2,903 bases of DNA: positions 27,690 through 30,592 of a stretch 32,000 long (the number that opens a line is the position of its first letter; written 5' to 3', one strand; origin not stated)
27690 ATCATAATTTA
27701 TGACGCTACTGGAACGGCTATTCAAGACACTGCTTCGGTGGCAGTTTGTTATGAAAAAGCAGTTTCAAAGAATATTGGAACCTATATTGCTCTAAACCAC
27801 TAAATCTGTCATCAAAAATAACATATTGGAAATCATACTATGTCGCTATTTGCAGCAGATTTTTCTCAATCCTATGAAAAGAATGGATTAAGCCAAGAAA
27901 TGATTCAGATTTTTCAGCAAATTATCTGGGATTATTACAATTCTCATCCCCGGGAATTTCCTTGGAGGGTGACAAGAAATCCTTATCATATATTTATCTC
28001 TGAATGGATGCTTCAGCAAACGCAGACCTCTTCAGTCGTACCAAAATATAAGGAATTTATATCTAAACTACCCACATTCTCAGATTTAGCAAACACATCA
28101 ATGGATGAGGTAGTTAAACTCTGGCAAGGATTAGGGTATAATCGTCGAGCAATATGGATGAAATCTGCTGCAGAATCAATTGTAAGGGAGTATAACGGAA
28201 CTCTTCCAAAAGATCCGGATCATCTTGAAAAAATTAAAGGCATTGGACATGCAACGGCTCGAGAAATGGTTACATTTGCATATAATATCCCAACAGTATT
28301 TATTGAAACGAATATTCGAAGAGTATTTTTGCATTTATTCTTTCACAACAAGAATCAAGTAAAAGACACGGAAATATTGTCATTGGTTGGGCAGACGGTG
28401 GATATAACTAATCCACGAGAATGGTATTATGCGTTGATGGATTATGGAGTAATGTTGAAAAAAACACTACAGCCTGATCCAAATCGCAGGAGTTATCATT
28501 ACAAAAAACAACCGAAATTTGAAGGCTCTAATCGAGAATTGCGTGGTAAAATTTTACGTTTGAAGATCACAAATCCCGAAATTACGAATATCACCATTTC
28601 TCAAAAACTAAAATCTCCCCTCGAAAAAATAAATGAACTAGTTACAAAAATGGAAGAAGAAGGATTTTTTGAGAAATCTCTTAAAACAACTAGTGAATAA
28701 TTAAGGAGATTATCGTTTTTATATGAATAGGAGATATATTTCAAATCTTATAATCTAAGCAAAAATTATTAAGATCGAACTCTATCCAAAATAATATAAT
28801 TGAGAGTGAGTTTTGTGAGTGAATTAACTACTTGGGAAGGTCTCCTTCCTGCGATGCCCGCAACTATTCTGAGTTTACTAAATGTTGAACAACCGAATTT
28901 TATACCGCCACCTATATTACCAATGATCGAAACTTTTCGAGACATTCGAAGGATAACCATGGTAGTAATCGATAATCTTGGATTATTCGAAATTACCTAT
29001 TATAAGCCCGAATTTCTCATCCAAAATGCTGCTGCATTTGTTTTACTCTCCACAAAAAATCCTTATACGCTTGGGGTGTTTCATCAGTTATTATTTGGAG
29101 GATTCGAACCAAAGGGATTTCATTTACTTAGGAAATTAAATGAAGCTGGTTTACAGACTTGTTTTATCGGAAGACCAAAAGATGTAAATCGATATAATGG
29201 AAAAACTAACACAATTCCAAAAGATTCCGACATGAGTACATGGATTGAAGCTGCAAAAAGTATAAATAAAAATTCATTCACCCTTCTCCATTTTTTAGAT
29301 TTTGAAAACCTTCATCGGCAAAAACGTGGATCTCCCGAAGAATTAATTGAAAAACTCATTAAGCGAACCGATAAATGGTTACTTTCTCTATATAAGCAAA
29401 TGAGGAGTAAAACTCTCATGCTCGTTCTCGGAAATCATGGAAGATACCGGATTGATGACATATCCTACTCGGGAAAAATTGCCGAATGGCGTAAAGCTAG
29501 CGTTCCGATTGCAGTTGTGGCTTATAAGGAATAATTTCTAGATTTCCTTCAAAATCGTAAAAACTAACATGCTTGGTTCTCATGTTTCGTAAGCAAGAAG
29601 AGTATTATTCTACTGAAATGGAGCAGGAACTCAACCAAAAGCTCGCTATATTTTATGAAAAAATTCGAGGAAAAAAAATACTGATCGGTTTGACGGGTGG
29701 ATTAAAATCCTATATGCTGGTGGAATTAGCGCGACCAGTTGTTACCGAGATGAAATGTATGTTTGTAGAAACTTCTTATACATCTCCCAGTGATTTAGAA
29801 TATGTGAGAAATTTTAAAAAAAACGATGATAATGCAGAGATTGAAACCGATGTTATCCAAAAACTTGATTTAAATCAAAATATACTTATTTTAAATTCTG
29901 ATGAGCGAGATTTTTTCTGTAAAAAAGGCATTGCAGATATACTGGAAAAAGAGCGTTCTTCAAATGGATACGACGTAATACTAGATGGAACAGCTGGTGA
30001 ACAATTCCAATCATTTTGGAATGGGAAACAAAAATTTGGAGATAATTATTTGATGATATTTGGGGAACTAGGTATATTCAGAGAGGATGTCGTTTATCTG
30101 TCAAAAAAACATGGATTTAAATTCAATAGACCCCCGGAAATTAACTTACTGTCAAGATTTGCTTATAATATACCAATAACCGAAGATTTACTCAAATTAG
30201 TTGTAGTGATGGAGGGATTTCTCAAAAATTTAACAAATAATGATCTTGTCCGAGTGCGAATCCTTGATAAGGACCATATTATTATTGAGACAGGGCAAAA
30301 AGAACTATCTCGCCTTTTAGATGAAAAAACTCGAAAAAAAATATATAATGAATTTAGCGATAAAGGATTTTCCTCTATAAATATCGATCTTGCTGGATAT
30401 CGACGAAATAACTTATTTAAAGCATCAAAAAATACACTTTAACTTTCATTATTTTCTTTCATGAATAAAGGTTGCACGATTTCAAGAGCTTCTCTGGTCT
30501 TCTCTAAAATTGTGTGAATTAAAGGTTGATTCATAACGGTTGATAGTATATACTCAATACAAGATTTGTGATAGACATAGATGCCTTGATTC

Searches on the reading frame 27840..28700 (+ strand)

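Call 4: search_protein_families(library=pfam, proteins=[window:27840-28700:+])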
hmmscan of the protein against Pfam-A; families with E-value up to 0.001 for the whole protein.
window:27840-28700:+ (286 aa): 1 family
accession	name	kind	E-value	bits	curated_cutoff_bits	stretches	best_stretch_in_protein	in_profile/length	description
PF00730.31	HhH-GPD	-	2.6e-15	57.1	26.2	1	53-178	1-99/108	HhH-GPD superfamily base excision DNA repair protein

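Call 51: search_protein_families(library=ncbifam, proteins=[window:27840-28700:+], max_evalue=0.00001)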
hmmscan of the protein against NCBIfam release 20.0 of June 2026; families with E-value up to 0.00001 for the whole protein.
window:27840-28700:+ (286 aa): 5 families
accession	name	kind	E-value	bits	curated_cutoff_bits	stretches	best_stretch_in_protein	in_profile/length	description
TIGR01084.1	mutY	equivalog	2.5e-47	161.8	286.5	1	25-216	2-199/277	A/G-specific adenine glycosylase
NF008132.0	PRK10880.1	equivalog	5.9e-35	121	427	1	23-211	5-197/351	A/G-specific adenine glycosylase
NF010488.0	PRK13910.1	equivalog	3.2e-25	89.1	471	1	57-206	2-151/290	adenine-specific DNA glycosylase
TIGR01083.1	nth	equivalog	5.2e-17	62.1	211.7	1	34-179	16-159/192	endonuclease III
NF007978.0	PRK10702.1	equivalog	2.2e-06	27.5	405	1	48-178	29-160/211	endonuclease III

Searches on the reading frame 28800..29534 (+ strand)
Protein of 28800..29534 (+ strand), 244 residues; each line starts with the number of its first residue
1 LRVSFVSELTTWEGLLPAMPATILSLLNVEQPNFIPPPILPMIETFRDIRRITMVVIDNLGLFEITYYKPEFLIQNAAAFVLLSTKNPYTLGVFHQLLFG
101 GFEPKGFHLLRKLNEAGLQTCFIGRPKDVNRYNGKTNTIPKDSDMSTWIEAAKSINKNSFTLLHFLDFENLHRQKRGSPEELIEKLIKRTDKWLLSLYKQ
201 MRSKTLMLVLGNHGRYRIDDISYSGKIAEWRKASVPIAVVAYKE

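Call 4: search_protein_families(library=pfam, proteins=[window:28800-29534:+])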
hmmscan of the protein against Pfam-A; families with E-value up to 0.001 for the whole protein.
window:28800-29534:+ (244 aa): 0 families

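Call 39: search_protein_families(library=pfam, proteins=[window:28800-29534:+], max_evalue=1)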
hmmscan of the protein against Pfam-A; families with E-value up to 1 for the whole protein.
window:28800-29534:+ (244 aa): 2 families
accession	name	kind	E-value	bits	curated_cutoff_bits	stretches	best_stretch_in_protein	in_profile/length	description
PF10496.14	Syntaxin-18_N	-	0.21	12.3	30.6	1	134-166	32-64/87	SNARE-complex protein Syntaxin-18 N-terminus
PF00977.27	His_biosynth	-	0.23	11.3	23.6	1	142-191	25-73/228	Histidine biosynthesis protein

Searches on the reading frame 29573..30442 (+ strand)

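Call 4: search_protein_families(library=pfam, proteins=[window:29573-30442:+])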
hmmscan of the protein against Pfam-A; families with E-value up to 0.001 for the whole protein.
window:29573-30442:+ (289 aa): 0 families

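Call 39: search_protein_families(library=pfam, proteins=[window:29573-30442:+], max_evalue=1)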
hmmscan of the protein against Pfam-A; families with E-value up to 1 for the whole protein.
window:29573-30442:+ (289 aa): 2 families
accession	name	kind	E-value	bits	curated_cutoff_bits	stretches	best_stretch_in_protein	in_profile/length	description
PF01507.26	PAPS_reduct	-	0.049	14.1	22.5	1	40-85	6-51/175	Phosphoadenosine phosphosulfate reductase domain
PF21964.2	NSF_ATPase_lid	-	0.4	11.2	27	1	22-61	21-57/68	NSF, AAA+ ATPase lid domain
